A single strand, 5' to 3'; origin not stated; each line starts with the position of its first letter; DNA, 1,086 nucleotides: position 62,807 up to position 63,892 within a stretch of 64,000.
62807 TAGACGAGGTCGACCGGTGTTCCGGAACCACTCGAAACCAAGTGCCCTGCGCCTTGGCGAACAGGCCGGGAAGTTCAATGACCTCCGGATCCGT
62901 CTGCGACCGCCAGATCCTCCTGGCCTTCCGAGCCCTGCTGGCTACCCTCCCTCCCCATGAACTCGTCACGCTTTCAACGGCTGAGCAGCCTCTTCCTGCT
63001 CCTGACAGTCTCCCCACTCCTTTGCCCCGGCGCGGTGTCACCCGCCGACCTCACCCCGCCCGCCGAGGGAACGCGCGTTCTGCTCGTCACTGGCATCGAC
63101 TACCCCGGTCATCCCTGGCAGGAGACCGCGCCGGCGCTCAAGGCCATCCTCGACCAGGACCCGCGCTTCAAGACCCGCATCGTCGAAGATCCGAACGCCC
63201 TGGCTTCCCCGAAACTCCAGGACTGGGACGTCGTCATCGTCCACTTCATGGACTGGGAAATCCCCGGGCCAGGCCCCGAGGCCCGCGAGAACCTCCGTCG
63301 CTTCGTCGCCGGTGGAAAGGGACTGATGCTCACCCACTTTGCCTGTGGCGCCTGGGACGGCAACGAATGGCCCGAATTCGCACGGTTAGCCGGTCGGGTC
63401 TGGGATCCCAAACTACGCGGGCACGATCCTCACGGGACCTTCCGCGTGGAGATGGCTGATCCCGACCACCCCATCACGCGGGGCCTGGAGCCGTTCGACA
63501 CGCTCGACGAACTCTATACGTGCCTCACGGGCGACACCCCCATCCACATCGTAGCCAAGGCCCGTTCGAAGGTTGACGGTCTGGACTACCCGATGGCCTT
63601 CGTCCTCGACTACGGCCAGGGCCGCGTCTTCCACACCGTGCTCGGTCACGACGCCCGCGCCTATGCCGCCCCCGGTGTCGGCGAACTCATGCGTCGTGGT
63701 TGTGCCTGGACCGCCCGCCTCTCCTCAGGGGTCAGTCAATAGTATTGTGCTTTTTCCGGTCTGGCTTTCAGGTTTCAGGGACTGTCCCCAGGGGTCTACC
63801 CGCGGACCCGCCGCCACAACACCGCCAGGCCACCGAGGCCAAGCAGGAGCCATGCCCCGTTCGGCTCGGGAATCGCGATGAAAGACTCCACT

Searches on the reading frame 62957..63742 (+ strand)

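Call 13: search_protein_families(library=pfam, proteins=[window:62957-63742:+], max_evalue=0.001)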
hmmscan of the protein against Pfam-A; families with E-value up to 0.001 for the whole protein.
window:62957-63742:+ (261 aa): 1 family
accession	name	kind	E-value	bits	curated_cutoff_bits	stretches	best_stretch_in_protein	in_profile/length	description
PF06283.17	ThuA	-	4.3e-29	102.7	33.4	1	40-252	1-209/209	Trehalose utilisation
